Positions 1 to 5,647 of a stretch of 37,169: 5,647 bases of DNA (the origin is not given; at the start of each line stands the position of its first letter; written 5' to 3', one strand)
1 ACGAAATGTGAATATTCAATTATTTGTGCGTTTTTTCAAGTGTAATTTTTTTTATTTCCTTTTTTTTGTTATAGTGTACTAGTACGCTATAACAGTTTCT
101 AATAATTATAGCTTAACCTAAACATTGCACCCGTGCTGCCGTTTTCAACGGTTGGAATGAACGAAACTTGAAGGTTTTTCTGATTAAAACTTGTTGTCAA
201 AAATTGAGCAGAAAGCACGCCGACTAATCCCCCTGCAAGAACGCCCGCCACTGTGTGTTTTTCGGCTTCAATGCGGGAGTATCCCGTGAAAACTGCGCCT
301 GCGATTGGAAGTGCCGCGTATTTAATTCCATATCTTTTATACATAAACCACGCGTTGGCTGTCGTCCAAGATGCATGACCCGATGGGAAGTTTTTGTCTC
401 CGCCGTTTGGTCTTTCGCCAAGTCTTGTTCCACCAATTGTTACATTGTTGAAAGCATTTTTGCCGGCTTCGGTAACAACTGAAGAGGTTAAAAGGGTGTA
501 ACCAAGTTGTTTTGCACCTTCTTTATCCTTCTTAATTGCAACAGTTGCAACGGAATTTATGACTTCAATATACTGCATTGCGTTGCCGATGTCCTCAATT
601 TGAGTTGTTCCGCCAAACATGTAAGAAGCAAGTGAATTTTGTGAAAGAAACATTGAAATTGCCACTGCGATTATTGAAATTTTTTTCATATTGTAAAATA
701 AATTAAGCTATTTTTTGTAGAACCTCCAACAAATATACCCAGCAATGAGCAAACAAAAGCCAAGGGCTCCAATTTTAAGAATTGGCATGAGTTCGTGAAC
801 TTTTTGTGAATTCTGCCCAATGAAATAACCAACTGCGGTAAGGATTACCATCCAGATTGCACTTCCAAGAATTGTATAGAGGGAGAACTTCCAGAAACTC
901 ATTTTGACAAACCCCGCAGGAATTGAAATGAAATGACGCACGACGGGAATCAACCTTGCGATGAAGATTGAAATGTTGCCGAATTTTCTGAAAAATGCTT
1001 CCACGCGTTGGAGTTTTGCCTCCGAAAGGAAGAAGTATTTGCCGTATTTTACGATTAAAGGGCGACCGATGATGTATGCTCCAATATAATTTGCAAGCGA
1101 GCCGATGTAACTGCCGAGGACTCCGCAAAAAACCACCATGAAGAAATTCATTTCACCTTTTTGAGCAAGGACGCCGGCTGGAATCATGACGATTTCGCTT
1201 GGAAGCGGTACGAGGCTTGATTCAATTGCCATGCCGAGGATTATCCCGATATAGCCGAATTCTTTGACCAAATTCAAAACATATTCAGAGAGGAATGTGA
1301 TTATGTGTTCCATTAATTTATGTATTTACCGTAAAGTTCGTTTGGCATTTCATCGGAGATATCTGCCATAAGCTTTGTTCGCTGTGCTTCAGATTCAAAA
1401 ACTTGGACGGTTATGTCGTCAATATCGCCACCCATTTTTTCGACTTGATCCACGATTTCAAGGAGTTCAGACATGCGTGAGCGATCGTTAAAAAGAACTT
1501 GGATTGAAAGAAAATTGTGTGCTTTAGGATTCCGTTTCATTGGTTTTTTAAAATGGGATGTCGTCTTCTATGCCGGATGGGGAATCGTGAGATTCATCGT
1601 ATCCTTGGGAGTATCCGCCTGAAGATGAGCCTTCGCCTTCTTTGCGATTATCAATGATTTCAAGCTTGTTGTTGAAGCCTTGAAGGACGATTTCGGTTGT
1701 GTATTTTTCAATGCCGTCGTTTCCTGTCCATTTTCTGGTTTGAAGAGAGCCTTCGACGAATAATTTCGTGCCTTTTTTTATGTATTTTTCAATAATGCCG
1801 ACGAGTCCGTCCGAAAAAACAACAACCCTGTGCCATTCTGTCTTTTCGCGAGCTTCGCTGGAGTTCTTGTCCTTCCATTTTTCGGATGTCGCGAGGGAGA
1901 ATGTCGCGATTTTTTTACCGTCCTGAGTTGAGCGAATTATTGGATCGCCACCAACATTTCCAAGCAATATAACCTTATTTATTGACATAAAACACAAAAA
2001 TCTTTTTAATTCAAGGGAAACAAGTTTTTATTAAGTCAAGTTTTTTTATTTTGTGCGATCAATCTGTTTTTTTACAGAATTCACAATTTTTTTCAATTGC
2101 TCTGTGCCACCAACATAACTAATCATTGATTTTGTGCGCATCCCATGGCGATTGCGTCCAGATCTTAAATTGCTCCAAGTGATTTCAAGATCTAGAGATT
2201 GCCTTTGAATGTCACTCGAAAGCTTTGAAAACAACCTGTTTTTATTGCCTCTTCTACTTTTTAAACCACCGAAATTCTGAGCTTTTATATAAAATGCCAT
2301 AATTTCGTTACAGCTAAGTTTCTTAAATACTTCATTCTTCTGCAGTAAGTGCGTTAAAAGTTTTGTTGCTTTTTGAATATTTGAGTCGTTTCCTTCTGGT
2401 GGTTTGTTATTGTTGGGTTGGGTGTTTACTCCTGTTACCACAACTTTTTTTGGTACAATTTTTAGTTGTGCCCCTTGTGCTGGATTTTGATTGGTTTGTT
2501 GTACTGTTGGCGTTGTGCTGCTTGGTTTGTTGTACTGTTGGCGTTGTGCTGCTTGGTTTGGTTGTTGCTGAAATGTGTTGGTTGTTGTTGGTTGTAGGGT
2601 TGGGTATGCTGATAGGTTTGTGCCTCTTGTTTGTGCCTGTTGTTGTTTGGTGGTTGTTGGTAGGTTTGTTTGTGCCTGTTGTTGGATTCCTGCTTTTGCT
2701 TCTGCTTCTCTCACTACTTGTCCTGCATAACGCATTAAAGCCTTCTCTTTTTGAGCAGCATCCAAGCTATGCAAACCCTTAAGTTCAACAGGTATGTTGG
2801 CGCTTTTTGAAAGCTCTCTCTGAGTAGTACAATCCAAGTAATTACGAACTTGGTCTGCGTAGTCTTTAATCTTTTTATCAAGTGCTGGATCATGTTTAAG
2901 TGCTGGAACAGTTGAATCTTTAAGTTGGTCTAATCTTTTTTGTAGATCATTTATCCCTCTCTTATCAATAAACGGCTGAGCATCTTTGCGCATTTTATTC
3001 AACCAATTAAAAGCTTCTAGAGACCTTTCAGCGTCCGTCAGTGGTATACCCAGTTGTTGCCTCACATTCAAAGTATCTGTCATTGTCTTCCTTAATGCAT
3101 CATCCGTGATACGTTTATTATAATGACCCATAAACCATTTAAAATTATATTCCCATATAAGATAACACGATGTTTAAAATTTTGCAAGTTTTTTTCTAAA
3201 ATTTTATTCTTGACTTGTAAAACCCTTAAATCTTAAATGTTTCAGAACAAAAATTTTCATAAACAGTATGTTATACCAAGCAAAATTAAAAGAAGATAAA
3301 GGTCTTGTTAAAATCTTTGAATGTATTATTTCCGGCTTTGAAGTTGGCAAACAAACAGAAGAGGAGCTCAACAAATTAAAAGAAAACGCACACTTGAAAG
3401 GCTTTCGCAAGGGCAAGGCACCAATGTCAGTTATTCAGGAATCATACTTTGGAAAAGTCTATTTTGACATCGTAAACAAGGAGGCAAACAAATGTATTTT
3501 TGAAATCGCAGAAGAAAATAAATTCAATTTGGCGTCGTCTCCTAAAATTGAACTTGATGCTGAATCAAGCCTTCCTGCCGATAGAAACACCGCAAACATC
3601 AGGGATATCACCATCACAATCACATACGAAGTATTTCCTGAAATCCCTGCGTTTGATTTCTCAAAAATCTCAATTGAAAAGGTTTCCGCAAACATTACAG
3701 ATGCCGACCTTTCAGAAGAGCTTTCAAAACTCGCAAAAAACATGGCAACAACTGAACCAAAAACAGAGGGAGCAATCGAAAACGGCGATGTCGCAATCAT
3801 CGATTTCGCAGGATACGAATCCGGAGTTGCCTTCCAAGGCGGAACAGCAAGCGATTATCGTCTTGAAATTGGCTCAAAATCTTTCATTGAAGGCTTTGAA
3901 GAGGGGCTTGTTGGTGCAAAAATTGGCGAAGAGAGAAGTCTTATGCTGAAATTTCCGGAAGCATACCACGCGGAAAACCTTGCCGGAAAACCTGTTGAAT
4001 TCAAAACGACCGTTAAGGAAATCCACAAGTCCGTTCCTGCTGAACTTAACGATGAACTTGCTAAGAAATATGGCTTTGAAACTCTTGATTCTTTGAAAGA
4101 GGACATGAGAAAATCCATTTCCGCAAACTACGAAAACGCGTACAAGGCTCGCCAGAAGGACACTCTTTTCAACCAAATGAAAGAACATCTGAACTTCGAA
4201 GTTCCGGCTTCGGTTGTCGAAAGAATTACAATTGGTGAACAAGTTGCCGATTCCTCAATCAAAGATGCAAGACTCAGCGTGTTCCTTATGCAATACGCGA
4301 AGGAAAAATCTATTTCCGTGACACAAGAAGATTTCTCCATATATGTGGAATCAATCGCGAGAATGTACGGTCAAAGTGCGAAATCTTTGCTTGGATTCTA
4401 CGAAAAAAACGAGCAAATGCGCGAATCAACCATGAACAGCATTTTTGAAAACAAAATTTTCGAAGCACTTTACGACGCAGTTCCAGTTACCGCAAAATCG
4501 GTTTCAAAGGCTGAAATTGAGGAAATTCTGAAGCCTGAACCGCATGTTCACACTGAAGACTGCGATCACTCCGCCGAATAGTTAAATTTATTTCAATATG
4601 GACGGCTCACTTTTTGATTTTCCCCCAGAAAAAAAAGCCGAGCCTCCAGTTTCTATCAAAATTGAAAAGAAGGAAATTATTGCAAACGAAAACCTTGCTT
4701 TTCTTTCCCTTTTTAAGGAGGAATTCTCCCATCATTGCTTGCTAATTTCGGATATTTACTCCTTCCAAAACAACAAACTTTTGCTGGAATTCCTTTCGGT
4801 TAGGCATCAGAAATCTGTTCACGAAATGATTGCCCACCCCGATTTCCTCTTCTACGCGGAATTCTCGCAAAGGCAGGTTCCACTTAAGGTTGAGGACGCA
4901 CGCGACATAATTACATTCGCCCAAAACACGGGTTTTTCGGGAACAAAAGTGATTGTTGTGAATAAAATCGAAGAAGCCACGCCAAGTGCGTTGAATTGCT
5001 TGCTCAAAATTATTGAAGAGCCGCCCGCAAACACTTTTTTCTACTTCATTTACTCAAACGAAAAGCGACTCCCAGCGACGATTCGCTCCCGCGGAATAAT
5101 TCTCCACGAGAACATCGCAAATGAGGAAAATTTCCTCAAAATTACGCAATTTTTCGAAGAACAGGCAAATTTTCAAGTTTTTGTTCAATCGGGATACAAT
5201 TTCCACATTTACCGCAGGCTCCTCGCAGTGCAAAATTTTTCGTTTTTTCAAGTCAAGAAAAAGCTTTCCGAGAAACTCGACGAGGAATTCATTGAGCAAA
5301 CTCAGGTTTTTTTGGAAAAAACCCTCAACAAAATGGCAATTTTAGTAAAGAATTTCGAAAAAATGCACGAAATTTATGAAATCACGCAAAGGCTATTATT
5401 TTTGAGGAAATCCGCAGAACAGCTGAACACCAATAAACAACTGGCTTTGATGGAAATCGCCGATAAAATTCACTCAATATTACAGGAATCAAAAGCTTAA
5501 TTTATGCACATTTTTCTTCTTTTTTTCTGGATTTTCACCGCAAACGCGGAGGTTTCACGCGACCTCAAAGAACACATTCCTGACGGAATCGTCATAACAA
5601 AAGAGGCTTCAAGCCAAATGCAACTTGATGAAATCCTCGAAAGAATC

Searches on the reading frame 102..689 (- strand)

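Call 45: search_protein_families(library=pfam, proteins=[window:102-689:-], max_evalue=0.01)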
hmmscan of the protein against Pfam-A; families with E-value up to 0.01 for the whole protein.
window:102-689:- (196 aa): 1 family
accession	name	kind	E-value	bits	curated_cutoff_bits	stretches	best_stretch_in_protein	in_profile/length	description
PF01569.27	PAP2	-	2e-10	41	27.2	1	61-171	4-128/130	PAP2 superfamily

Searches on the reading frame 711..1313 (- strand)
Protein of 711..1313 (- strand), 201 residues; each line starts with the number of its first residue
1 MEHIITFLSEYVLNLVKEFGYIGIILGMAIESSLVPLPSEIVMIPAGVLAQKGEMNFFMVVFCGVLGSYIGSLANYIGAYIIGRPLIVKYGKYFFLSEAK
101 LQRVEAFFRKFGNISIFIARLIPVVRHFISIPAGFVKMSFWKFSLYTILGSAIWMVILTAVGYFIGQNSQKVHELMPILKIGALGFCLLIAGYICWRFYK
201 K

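Call 45: search_protein_families(library=pfam, proteins=[window:711-1313:-], max_evalue=0.01)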
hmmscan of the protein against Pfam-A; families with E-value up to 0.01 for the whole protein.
window:711-1313:- (201 aa): 1 family
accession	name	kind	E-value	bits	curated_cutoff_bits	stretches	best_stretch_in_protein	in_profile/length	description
PF09335.16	VTT_dom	-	3.9e-24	85.9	33.9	1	37-163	1-122/123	VTT domain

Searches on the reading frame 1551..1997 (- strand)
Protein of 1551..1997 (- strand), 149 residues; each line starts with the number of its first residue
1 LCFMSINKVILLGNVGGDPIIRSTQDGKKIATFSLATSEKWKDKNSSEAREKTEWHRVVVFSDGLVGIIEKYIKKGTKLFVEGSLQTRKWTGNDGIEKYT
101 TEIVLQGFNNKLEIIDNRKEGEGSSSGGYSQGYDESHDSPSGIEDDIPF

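Call 45: search_protein_families(library=pfam, proteins=[window:1551-1997:-], max_evalue=0.01)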
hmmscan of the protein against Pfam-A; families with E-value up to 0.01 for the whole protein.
window:1551-1997:- (149 aa): 1 family
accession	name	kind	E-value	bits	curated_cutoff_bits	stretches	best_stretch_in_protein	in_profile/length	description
PF00436.31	SSB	-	3.5e-32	111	26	1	6-106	1-99/104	Single-strand binding protein family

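Call 74: find_homologous_proteins(query=window:1551-1988:-, max_evalue=1e-20)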
Query window:1551-1988:- (146 aa): 7728 proteins with E <= 1e-20 among 8000 candidates; the best 120 are listed.
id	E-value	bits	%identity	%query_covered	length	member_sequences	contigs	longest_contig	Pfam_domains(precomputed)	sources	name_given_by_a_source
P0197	4.3e-90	317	100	100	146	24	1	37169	PF00436.32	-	-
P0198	1.2e-86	306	97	100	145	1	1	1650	PF00436.32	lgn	-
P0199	4.5e-82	291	90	100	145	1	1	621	PF00436.32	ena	-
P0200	1.8e-78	280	87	100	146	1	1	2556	PF00436.32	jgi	-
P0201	1.7e-76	273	88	100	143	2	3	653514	PF00436.32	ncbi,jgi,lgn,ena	-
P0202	4.3e-76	272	84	100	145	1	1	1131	PF00436.32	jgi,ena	jgi:single-strand DNA-binding protein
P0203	9.0e-76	271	87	100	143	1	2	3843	PF00436.32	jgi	-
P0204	1.4e-75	270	87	100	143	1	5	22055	PF00436.32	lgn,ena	-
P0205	6.5e-75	268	86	100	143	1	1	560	PF00436.32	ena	-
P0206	2.4e-73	263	85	100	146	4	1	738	PF00436.32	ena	-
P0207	3.2e-73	263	82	100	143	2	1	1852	PF00436.32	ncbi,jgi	jgi:single-strand DNA-binding protein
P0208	3.3e-73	262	81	100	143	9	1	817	PF00436.32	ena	-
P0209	3.8e-73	262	82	100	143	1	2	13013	PF00436.32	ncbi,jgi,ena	jgi:single-strand DNA-binding protein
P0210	8.6e-73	261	85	100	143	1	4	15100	PF00436.32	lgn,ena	-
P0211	1.1e-72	261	82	100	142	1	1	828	PF00436.32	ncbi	-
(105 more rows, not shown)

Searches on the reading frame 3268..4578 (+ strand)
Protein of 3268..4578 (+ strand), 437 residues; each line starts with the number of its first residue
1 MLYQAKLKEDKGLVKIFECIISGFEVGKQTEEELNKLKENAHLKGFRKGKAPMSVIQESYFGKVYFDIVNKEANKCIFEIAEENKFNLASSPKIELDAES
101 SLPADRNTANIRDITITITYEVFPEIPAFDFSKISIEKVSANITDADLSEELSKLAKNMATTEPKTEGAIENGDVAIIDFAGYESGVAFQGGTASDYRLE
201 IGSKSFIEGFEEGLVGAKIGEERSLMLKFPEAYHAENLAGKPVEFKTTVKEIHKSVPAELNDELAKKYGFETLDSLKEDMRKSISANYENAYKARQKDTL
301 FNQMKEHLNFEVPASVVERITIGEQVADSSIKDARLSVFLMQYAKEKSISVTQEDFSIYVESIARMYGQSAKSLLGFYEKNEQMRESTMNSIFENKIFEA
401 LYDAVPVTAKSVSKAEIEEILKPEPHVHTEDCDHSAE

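Call 46: search_protein_families(library=pfam, proteins=[window:3268-4578:+], max_evalue=0.01)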
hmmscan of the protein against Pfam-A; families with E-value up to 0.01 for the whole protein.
window:3268-4578:+ (437 aa): 3 families
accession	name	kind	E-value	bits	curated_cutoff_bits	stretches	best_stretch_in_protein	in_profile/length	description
PF05697.18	Trigger_N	-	2.7e-25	89.8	22.2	1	6-155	4-144/144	Bacterial trigger factor protein (TF)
PF05698.19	Trigger_C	-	6e-16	59.4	22.7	2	324-401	84-160/162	Bacterial trigger factor protein (TF) C-terminus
PF00254.34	FKBP_C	-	7.3e-15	55.5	21.1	1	170-247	5-91/94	FKBP-type peptidyl-prolyl cis-trans isomerase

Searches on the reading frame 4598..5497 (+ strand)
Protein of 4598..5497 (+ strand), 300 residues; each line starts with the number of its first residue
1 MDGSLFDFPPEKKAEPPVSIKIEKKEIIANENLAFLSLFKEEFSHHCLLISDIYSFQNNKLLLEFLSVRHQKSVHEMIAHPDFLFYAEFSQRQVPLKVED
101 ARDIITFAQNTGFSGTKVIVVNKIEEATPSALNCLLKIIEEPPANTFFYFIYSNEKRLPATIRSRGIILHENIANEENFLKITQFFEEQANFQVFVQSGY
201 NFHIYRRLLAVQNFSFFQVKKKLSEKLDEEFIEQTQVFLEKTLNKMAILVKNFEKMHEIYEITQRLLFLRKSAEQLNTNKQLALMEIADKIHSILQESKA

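Call 45: search_protein_families(library=pfam, proteins=[window:4598-5497:+], max_evalue=0.01)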
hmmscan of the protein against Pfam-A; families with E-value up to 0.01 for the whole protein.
window:4598-5497:+ (300 aa): 1 family
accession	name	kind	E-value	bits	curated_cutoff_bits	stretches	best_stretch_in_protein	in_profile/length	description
PF13177.12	DNA_pol3_delta2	-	7.7e-17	62.2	27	1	78-170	66-156/161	DNA polymerase III, delta subunit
